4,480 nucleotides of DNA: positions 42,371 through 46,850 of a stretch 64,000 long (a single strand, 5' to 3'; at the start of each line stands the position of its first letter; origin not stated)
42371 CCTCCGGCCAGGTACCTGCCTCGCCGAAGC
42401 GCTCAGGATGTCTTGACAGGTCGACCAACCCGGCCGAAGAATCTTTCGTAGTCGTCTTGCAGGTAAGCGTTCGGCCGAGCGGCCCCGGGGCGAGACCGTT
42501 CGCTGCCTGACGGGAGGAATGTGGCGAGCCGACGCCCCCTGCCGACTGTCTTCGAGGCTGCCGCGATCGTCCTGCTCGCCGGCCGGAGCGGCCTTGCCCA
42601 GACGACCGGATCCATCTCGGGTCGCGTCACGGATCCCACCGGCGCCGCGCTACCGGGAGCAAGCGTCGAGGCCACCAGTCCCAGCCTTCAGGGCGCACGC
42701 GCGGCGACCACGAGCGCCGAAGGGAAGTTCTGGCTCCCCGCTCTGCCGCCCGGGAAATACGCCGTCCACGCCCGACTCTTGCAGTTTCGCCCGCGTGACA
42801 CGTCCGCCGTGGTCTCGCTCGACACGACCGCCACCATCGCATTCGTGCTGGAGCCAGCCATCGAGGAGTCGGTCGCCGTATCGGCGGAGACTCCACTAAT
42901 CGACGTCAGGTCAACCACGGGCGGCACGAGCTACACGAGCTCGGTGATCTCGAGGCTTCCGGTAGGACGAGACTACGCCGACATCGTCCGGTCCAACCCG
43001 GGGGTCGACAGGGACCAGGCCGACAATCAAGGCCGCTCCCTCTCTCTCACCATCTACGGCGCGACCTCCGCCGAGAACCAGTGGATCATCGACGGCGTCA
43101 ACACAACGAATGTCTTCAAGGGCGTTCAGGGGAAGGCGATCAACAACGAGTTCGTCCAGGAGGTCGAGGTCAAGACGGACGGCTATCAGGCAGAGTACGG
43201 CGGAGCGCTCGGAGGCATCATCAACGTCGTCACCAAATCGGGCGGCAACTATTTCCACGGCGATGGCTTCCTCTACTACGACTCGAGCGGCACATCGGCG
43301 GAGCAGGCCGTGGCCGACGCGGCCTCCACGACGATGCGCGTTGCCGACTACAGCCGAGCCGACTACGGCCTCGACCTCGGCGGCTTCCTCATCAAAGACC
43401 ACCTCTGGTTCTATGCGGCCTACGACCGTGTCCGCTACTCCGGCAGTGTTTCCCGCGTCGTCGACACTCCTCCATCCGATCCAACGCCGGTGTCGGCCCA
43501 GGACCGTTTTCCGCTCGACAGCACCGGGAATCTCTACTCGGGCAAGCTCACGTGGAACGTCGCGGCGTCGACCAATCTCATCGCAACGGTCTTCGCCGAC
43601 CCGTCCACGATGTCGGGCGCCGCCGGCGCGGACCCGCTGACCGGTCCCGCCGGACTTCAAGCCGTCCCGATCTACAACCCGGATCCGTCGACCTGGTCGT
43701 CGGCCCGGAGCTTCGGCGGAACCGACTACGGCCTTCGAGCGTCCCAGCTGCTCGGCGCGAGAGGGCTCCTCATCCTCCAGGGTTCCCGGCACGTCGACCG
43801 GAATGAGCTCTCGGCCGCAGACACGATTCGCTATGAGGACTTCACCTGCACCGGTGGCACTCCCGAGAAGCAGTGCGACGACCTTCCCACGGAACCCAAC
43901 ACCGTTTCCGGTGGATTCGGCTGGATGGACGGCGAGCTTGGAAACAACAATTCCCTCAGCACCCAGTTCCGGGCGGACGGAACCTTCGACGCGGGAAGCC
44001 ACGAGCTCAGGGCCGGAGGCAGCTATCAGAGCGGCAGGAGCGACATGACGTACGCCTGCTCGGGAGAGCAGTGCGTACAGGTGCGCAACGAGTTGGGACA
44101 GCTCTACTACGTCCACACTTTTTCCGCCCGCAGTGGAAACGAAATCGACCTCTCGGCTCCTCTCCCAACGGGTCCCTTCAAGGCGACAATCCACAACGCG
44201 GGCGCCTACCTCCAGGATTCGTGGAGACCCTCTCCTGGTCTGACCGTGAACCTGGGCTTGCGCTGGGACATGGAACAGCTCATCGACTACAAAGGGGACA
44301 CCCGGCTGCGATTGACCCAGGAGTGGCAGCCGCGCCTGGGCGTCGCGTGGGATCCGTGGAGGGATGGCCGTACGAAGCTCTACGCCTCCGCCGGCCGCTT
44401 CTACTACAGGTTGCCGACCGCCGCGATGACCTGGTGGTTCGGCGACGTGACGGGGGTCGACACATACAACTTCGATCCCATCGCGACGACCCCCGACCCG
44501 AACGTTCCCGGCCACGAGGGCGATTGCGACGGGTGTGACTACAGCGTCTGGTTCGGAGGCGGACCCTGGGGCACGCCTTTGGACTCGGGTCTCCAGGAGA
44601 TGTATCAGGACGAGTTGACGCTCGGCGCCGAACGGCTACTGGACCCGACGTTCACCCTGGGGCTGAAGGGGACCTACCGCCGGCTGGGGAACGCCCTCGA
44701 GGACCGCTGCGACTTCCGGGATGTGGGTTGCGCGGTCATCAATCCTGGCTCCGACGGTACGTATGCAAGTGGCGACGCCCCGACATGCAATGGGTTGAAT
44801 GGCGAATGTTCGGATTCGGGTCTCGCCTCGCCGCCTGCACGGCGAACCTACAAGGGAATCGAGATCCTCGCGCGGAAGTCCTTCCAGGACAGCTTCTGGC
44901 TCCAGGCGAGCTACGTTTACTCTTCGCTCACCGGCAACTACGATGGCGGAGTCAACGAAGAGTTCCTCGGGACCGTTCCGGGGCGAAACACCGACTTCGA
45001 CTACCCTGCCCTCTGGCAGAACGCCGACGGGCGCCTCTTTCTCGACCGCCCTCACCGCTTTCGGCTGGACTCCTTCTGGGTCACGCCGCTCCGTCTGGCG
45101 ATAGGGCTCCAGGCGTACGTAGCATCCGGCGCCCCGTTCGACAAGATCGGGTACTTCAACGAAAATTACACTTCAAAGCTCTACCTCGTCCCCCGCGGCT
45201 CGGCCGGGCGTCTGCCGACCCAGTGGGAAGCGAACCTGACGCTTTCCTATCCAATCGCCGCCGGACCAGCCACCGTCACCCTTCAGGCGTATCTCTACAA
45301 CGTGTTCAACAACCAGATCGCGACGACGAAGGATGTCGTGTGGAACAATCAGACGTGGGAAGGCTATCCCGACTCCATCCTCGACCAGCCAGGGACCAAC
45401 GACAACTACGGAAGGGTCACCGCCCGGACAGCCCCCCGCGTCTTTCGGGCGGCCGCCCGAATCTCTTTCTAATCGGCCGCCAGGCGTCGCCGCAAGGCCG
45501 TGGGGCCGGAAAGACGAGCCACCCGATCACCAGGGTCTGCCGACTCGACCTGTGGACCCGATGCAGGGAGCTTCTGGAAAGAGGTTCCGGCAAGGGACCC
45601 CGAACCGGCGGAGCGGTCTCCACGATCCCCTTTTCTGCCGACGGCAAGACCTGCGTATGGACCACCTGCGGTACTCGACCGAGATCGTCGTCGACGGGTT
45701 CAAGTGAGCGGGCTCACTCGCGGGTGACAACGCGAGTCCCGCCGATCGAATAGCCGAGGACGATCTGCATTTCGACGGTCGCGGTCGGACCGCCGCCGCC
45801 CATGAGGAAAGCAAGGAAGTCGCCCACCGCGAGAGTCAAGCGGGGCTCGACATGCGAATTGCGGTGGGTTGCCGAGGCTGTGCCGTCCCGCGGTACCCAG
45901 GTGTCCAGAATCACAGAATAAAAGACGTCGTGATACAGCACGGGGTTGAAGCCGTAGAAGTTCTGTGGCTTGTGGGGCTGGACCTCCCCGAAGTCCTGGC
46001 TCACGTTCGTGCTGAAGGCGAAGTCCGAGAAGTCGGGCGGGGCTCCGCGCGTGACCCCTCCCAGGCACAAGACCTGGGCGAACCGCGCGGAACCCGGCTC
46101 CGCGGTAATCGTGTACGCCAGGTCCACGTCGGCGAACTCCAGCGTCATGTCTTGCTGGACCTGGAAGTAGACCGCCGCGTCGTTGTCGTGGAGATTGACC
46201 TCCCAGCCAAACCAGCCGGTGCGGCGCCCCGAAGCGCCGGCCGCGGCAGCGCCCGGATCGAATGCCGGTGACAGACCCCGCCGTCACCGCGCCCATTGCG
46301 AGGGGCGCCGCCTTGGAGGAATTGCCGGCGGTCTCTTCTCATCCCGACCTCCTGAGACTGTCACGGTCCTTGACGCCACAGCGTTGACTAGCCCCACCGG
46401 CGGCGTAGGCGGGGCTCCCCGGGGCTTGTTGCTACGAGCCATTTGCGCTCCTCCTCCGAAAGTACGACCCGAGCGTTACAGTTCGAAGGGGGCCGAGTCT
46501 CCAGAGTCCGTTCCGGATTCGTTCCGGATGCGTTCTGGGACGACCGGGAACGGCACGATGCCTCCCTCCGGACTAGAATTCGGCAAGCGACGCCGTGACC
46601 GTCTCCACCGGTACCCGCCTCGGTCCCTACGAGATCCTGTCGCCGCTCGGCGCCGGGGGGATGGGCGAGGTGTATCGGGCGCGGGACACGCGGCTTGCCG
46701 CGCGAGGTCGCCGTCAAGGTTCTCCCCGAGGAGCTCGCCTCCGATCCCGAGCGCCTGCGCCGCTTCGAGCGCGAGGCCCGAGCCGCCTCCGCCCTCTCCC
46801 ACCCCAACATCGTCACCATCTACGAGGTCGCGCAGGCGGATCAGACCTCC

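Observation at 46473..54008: Shared 68-nt promoter/leader element with 11-bp-phased TCCGGA repeats upstream of a Ser/Thr kinase gene and of a wHTH-FHA regulator gene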

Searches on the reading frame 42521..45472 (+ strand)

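Call 12: search_protein_families(library=pfam, proteins=[window:42521-45472:+], max_evalue=0.01)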
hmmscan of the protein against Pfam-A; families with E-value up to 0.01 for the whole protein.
window:42521-45472:+ (983 aa): 5 families
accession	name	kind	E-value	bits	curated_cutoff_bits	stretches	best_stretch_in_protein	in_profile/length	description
PF25183.1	OMP_b-brl_4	-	3.3e-34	118.9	30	3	237-320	1-80/838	Outer membrane beta barrel domain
PF13620.12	CarboxypepD_reg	-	5.8e-19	68.7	32.3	1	31-111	1-82/82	Carboxypeptidase regulatory-like domain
PF00593.30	TonB_dep_Rec_b-barrel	-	1.1e-10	42.4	27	1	473-928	71-436/436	TonB dependent receptor-like, beta-barrel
PF07715.20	Plug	-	1.3e-08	35.7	23.9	1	136-233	10-107/107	TonB-dependent Receptor Plug Domain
PF13715.12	CarbopepD_reg_2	-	4.6e-06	27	32.2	1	32-114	1-80/88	CarboxypepD_reg-like domain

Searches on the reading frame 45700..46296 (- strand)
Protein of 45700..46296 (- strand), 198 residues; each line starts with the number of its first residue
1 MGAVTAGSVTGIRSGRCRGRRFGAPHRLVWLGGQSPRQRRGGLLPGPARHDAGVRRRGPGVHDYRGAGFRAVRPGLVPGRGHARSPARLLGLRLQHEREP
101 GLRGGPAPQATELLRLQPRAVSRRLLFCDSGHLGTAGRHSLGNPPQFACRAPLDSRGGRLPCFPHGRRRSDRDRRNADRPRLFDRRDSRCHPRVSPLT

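Call 12: search_protein_families(library=pfam, proteins=[window:45700-46296:-], max_evalue=0.01)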
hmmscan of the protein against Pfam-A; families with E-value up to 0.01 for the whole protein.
window:45700-46296:- (198 aa): 0 families

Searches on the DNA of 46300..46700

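Call 25: search_rna_families(source=window, start=46300, end=46700, threshold=evalue, max_evalue=10)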
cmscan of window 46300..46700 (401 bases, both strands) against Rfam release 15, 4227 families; matches with E-value up to 10: 1.
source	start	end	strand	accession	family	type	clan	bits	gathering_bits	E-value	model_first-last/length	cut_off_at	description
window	46359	46425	-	RF02136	HTT-AS1_3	Gene; lncRNA;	-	16.6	70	0.69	1-60/60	no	HTT antisense RNA 1 conserved region 3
